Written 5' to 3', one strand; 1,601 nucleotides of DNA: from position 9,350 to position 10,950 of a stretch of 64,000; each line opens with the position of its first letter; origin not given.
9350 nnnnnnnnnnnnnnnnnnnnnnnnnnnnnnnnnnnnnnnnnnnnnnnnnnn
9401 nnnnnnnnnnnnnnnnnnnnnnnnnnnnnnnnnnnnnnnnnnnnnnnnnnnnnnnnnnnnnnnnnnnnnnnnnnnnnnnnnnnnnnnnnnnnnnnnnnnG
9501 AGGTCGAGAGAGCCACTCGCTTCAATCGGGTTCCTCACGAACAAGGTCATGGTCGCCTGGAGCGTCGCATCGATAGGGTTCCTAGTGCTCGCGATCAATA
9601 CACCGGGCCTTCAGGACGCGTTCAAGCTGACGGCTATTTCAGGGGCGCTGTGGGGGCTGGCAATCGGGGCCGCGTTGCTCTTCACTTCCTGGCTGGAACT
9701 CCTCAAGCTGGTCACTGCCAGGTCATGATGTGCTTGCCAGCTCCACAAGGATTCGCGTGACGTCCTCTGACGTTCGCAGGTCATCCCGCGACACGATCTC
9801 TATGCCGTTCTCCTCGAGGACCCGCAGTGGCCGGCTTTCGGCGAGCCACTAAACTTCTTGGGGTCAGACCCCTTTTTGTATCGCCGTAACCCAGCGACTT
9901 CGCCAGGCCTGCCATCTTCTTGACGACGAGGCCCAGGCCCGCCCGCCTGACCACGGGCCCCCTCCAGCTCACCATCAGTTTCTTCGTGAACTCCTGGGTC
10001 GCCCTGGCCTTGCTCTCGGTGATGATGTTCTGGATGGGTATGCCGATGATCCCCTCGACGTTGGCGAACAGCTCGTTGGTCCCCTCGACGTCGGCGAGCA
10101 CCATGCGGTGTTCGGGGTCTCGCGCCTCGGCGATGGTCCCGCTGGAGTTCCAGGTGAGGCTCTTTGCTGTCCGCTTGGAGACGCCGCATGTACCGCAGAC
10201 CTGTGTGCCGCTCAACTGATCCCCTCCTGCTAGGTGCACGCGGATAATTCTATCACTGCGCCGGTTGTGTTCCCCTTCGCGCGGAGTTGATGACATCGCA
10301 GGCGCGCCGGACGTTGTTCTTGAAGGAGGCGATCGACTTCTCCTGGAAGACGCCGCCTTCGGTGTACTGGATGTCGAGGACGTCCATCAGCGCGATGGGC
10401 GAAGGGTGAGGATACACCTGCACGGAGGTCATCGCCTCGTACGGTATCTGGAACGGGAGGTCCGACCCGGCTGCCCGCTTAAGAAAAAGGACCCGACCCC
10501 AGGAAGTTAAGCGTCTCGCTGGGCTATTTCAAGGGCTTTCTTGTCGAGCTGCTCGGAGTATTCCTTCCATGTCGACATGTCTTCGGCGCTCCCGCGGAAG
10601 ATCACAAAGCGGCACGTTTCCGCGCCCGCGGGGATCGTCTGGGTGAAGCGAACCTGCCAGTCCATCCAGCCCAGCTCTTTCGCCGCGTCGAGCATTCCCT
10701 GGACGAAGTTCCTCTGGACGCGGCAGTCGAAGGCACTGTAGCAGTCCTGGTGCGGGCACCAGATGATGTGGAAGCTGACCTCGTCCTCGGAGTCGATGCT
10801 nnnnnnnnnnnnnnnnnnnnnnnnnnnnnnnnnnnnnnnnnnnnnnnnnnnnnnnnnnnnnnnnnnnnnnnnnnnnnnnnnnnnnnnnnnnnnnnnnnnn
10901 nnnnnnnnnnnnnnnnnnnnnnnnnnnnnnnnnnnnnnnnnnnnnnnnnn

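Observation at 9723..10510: Stretch of gene fragments whose breakpoints coincide with the palindromic elements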

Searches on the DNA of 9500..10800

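Call 60: search_rna_families(source=window, start=9500, end=10800, threshold=evalue, max_evalue=5)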
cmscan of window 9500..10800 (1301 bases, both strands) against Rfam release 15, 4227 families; matches with E-value up to 5: 1.
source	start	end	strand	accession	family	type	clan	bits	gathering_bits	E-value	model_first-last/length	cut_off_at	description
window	10254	10309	+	RF03108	Methylosinus-1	Gene; sRNA;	-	14.9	145.1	0.89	53-117/214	no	Methylosinus-1 RNA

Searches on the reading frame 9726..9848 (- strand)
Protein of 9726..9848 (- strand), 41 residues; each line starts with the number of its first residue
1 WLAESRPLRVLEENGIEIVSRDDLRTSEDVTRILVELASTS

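Call 8: search_protein_families(library=pfam, proteins=[window:9726-9848:-], max_evalue=1)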
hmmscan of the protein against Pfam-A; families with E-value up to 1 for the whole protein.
seq(41 aa): 0 families

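Call 9: search_protein_families(library=ncbifam, proteins=[window:9726-9848:-], max_evalue=1)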
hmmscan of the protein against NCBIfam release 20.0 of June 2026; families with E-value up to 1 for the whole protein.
seq(41 aa): 0 families

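Call 54: find_homologous_proteins(query=window:9726-9848:-, max_evalue=10)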
Query seq(41 aa): no candidate shares three 5-residue words with the query. No homologue found.
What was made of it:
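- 9723..9820 (-): 'Tail': 32 codons (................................) plus the stop. In most strains this is the 3' end of the 163-aa chimeric ORF. Origin unknown and unconstrained. No homologue (call 54).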

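Call 63: search_protein_families(library=phrogs, proteins=[window:9726-9848:-], max_evalue=1)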
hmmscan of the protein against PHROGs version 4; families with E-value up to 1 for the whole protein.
seq(41 aa): 0 families
